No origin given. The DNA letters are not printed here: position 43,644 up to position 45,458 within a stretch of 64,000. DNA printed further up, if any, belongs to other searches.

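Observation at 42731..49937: Operon of MarR, an Lnt-like acyltransferase and the giant radical enzyme, divergent from an LtaS-like gene: a candidate envelope-lipid remodelling module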

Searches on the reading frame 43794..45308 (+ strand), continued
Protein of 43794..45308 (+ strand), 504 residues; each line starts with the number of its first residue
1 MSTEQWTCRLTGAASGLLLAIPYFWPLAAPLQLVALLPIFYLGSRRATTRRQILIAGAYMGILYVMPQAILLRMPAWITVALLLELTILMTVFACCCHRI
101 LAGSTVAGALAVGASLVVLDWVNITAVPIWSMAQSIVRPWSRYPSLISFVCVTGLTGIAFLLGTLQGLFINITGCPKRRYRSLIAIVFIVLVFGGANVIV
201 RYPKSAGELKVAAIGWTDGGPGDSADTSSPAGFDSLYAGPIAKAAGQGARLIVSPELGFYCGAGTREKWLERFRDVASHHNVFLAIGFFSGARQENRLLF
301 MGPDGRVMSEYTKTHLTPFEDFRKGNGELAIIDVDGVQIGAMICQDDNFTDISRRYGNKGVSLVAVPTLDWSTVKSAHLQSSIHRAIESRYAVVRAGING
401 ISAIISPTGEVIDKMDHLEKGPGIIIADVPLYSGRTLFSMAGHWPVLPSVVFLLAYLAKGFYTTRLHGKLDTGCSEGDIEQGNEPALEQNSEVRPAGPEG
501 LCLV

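Call 36: fold_search(model_id=the predicted structure, library=pdb)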
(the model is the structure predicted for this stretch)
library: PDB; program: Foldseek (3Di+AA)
matches with E <= 10: 591; with E <= 0.001: 188
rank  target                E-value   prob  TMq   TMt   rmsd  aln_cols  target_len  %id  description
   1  8aq2                  3.3e-17  1.00  0.68  0.66   5.4       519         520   20  In meso structure of the membrane integral lipoprotein N-acyltransferase Lnt from P. aeruginosa covalently linked with T (released 2023-07-12)
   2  5n6m                  1.1e-16  1.00  0.68  0.69   5.7       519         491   19  Structure of the membrane integral lipoprotein N-acyltransferase Lnt from P. aeruginosa (released 2017-07-12)
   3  8b0l                  1.3e-16  1.00  0.70  0.70   4.8       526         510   18  Cryo-EM structure of apolipoprotein N-acyltransferase Lnt from E. coli in complex with PE (released 2023-07-12)
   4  6q3a                  1.4e-16  1.00  0.70  0.71   4.9       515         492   19  Apo form of Apolipoprotein N-acyltransferase (Lnt) (released 2019-12-18)
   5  8b0k                  2.4e-16  1.00  0.70  0.72   4.8       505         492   19  Cryo-EM structure of apolipoprotein N-acyltransferase Lnt from E. coli (Apo form) (released 2023-07-12)
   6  5n6h_A                2.8e-16  1.00  0.71  0.71   5.0       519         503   19  Structure of the membrane integral lipoprotein N-acyltransferase Lnt from E. coli (released 2017-07-12)
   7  5n6h_B                2.9e-16  1.00  0.71  0.72   4.8       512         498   19  Structure of the membrane integral lipoprotein N-acyltransferase Lnt from E. coli (released 2017-07-12)
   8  5n6l_B                2.9e-16  1.00  0.70  0.72   4.8       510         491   19  Structure of the membrane integral lipoprotein N-acyltransferase Lnt C387A mutant from E. coli (released 2017-07-12)
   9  6nwr_A                3.0e-16  1.00  0.66  0.68   5.6       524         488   18  Thioester acyl-intermediate of Apolipoprotein N-acyltransferase (Lnt) (released 2020-01-29)
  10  5n6l_A                3.3e-16  1.00  0.69  0.69   4.9       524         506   18  Structure of the membrane integral lipoprotein N-acyltransferase Lnt C387A mutant from E. coli (released 2017-07-12)
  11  8aq3                  3.3e-16  1.00  0.69  0.68   5.1       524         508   18  In surfo structure of the membrane integral lipoprotein N-acyltransferase Lnt from E. coli in complex with PE (released 2023-07-12)
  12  5xhq_B                4.5e-16  1.00  0.69  0.71   4.7       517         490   20  Apolipoprotein N-acyl Transferase (released 2017-07-26)
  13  8aq4                  5.7e-16  1.00  0.69  0.68   5.1       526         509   18  In surfo structure of the membrane integral lipoprotein N-acyltransferase Lnt from E. coli in complex with TITC and lyso (released 2023-07-12)
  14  8rqr                  8.1e-16  1.00  0.67  0.66   5.4       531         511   18  In meso structure of apolipoprotein N-acyltransferase, Lnt, from Escherichia coli in 7.10 monoacylglycerol (released 2024-04-03)
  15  5vrg                  1.0e-15  1.00  0.69  0.70   4.8       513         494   19  Structural insights into lipoprotein N-acylation by Escherichia coli apolipoprotein N-acyltransferase (released 2017-07-12)
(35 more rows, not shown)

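Call 54: find_encoding_contigs(protein=P0003, flank=8000, max_places=2)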
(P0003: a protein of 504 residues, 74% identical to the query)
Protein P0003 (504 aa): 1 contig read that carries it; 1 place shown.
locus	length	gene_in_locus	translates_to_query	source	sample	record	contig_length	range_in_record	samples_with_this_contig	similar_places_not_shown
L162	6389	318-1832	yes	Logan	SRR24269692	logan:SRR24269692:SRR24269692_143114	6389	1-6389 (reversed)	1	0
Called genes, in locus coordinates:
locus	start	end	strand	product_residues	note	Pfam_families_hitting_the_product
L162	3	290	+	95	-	?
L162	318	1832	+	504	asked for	PF00795:CN_hydrolase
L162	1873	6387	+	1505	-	?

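Call 55: find_encoding_contigs(protein=P0005, flank=8000, max_places=2)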
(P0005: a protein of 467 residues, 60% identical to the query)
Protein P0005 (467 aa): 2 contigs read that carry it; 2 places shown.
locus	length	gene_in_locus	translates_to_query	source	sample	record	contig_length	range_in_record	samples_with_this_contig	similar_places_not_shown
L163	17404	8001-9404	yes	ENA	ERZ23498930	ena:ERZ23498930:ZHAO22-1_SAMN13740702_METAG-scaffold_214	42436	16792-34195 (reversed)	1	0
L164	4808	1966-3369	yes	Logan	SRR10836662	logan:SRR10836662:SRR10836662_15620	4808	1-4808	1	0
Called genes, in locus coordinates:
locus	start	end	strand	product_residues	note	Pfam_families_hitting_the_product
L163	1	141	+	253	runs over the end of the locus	-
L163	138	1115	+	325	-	-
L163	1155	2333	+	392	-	-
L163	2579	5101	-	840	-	PF02518:HATPase_c, PF00204:DNA_gyraseB, PF01751:Toprim, PF00986:DNA_gyraseB_C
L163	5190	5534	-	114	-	PF05258:DciA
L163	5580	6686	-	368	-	PF00712:DNA_pol3_beta, PF02767:DNA_pol3_beta_2, PF02768:DNA_pol3_beta_3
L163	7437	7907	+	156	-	PF01047:MarR, PF12802:MarR_2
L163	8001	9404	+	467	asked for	PF00795:CN_hydrolase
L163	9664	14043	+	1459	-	PF01869:BcrAD_BadFG, PF05378:Hydant_A_N (faint), PF01869:BcrAD_BadFG, PF09989:DUF2229, PF06050:HGD-D (faint)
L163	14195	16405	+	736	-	PF05426:Alginate_lyase, PF07940:Hepar_II_III_C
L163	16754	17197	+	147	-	PF00011:HSP20, PF17886:ArsA_HSP20 (weak)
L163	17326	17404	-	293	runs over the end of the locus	PF01261:AP_endonuc_2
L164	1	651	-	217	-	?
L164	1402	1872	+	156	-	PF01047:MarR, PF12802:MarR_2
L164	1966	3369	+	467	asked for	PF00795:CN_hydrolase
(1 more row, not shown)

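Call 56: find_encoding_contigs(protein=P0001, flank=10000, max_places=2)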
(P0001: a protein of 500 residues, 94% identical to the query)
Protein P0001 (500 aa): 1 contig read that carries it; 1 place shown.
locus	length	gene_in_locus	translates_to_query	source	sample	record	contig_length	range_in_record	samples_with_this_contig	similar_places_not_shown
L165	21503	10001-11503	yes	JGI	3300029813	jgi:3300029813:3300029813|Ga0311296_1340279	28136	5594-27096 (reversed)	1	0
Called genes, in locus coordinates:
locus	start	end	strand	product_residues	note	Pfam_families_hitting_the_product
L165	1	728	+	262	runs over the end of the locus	PF02535:Zip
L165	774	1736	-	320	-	PF00809:Pterin_bind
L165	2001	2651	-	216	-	-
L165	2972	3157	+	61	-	-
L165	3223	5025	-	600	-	PF16317:Glyco_hydro_99, PF14307:Glyco_tran_WbsX (weak)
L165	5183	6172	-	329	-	PF17792:ThiD2, PF02581:TMP-TENI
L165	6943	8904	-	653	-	PF00884:Sulfatase, PF16347:SGSH_C (weak)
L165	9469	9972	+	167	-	PF12802:MarR_2, PF01047:MarR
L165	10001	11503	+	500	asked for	PF00795:CN_hydrolase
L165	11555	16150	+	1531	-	PF01869:BcrAD_BadFG, PF09989:DUF2229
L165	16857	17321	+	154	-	-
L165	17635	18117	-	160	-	PF03061:4HBT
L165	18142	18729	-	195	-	PF04011:LemA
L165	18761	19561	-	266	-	PF04536:TPM_phosphatase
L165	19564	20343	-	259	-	-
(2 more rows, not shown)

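Call 61: search_protein_families(library=ncbifam, proteins=[L163:9664-14040:+, L163:8001-9401:+, L163:7437-7904:+], max_evalue=0.001)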
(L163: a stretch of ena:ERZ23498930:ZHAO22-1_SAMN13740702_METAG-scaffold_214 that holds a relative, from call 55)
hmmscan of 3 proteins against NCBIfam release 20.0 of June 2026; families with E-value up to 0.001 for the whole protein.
L163:9664-14040:+ (1459 aa): 7 families
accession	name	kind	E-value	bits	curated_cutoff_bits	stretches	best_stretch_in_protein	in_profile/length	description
TIGR00241.1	CoA_E_activ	domain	5.5e-86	288.1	125.4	2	356-606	3-247/248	acyl-CoA dehydratase activase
TIGR03286.1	methan_mark_15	hypoth_equivalog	1.2e-57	195.8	455.75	2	356-611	147-404/404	methanogenesis marker 15 protein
TIGR02259.1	benz_CoA_red_A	equivalog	2.8e-46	158.2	578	2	428-605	247-429/432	benzoyl-CoA reductase subunit A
TIGR03192.1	benz_CoA_bzdQ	equivalog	2.2e-34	119.3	380.2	2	28-289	32-285/293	benzoyl-CoA reductase, bzd-type, subunit Q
TIGR02261.1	benz_CoA_red_D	equivalog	1.5e-27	96.4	312.85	2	116-288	90-260/262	benzoyl-CoA reductase subunit D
NF009842.0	PRK13317.1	equivalog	5e-05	22.8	234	0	239-293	220-275/277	type II pantothenate kinase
NF011660.0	PRK15080.1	equivalog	0.00022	20.6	182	0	12-57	14-59/277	ethanolamine utilization protein EutJ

L163:8001-9401:+ (467 aa): 5 families
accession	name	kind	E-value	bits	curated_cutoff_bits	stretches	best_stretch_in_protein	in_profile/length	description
TIGR00546.1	lnt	equivalog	3.5e-24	85.7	132.9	2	66-319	14-276/395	apolipoprotein N-acyltransferase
TIGR03381.1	agmatine_aguB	equivalog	1.7e-06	27.6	410.25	1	238-368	22-174/279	N-carbamoylputrescine amidase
NF040852.1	nitrile_Arch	equivalog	8.7e-06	25.1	500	1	238-369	23-171/262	nitrilase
NF007757.0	PRK10438.1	equivalog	1.9e-05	24.1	249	1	289-416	84-221/256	amidohydrolase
NF033621.1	de_GSH_amidase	exception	2.4e-05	23.8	355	1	290-413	86-222/260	deaminated glutathione amidase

L163:7437-7904:+ (156 aa): 13 families
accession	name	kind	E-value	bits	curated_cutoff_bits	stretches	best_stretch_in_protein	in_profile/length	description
TIGR02337.1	HpaR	equivalog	2.9e-14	53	121.2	1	32-150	10-128/130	homoprotocatechuate degradation operon regulator HpaR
NF053777.1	Saro0803TransReg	equivalog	4.7e-14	52.3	200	1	34-152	25-139/140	Saro_0803 family transcriptional regulator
NF041230.1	BagL_FevM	exception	8.1e-13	48.6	230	1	44-150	38-140/145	MarR family transcriptional regulator BagL/FevM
NF045593.1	bilirub_TF_BilQ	equivalog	8.2e-12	45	125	1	62-153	42-133/135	bilirubin utilization transcriptional regulator BilQ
NF008122.0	PRK10870.1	equivalog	2.1e-11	43.9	157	1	43-155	52-162/176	transcriptional repressor MprA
NF002926.0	PRK03573.1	equivalog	1.9e-09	37.6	120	1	41-155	26-137/144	transcriptional regulator SlyA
NF052638.1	TransRegOhrRVib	equivalog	9.9e-08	31.8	200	1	37-147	28-132/141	transcriptional regulator OhrR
NF050133.1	TransRegFabT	equivalog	3.9e-06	27.2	200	1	66-152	45-131/138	fatty acid biosynthesis transcriptional regulator FabT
NF008565.1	PRK11512.1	equivalog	4.2e-06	26.8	240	1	36-150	30-141/144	multiple antibiotic resistance transcriptional regulator MarR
NF053814.1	teico_TcaR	equivalog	4.4e-06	26.8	170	1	42-152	34-142/151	MarR family transcriptional regulator TcaR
NF038251.1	AdcR_fam_Zn_TF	equivalog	4.4e-05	23.7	175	1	43-148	33-136/143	zinc-dependent MarR family transcriptional regulator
TIGR04472.1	reg_rSAM_mob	hypoth_equivalog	4.5e-05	23.5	240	1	65-155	46-136/141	radical SAM mobile pair system MarR family transcriptional regulator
NF052438.1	TransRegRv0880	equivalog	0.00019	21.2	220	1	65-146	49-130/143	Rv0880 family HTH-type transcriptional regulator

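Call 64: find_encoding_contigs(protein=P0008, flank=8000, max_places=1)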
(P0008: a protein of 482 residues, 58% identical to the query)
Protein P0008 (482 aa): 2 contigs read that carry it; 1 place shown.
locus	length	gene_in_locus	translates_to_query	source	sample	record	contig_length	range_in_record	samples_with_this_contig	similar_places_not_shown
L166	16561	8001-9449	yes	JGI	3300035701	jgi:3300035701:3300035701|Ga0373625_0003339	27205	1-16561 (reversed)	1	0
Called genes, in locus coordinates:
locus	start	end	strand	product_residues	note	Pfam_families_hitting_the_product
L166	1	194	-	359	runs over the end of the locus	PF00180:Iso_dh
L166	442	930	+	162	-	PF00300:His_Phos_1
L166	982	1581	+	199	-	-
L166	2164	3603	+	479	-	PF00890:FAD_binding_2 (weak), PF01134:GIDA (weak), PF07992:Pyr_redox_2 (weak), PF12831:FAD_oxidored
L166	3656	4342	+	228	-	PF01209:Ubie_methyltran, PF13489:Methyltransf_23, PF05175:MTS (weak), PF07021:MetW, PF13649:Methyltransf_25, PF13847:Methyltransf_31, PF08241:Methyltransf_11, PF08242:Methyltransf_12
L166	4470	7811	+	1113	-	-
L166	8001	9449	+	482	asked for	PF00795:CN_hydrolase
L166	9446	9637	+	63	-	-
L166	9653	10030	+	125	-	PF05635:23S_rRNA_IVP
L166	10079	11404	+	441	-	PF00275:EPSP_synthase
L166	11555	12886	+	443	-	PF01264:Chorismate_synt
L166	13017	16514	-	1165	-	PF13229:Beta_helix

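Call 65: find_encoding_contigs(protein=P0019, flank=8000, max_places=1)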
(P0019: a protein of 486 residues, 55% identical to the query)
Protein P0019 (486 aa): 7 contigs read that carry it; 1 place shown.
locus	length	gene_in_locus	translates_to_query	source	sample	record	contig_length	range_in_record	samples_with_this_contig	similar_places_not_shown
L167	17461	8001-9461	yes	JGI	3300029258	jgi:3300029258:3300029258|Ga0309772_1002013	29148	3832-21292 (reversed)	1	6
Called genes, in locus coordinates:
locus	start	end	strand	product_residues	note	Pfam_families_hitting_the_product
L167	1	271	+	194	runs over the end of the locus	PF02441:Flavoprotein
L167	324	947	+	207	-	PF04127:DFP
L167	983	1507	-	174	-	PF00156:Pribosyltran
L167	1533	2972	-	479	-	PF00206:Lyase_1, PF10397:ADSL_C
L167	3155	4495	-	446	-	-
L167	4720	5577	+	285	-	PF07238:PilZ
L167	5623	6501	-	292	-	PF01066:CDP-OH_P_transf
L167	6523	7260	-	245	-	PF02666:PS_Dcarbxylase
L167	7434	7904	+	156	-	PF01047:MarR, PF12802:MarR_2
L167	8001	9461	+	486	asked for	PF00795:CN_hydrolase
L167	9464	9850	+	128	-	PF24709:DUF7670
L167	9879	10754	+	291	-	PF00151:Lipase (weak)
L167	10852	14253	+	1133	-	PF07690:MFS_1, PF01553:Acyltransferase, PF00501:AMP-binding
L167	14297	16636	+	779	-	PF10101:DUF2339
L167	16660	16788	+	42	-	-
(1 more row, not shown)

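Call 66: find_encoding_contigs(protein=P0023, flank=8000, max_places=1)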
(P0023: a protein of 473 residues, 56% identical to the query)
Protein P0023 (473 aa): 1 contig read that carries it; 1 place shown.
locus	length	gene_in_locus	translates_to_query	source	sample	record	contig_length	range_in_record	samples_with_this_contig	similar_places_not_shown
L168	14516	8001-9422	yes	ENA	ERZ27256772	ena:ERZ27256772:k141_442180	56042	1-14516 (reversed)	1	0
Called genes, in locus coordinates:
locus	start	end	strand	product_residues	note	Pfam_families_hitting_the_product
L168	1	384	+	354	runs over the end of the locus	PF12146:Hydrolase_4, PF00561:Abhydrolase_1, PF12697:Abhydrolase_6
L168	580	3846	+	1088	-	PF07690:MFS_1, PF01553:Acyltransferase, PF00501:AMP-binding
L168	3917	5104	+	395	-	PF01553:Acyltransferase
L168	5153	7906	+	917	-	PF09925:DUF2157 (weak), PF10101:DUF2339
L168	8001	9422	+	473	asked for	PF00795:CN_hydrolase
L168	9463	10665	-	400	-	PF00515:TPR_1 (faint), PF07719:TPR_2 (faint), PF13181:TPR_8 (faint)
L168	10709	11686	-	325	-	PF01381:HTH_3 (weak), PF00717:Peptidase_S24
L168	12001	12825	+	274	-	PF01627:Hpt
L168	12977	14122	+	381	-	PF00924:MS_channel_2nd, PF21082:MS_channel_3rd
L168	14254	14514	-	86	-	?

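Call 67: find_encoding_contigs(protein=P0020, flank=8000, max_places=1)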
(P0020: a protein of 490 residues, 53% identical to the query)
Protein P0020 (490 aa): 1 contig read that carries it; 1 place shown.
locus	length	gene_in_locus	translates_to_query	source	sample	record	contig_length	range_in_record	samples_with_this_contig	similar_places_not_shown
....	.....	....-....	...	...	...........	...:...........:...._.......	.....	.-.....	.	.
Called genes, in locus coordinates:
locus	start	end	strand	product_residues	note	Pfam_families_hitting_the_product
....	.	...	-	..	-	?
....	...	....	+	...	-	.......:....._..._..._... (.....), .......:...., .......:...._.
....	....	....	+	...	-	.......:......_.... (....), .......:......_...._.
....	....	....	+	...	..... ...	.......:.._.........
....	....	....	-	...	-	-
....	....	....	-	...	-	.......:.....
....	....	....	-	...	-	-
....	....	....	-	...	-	-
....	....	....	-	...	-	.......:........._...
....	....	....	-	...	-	-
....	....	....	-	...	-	-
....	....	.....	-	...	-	-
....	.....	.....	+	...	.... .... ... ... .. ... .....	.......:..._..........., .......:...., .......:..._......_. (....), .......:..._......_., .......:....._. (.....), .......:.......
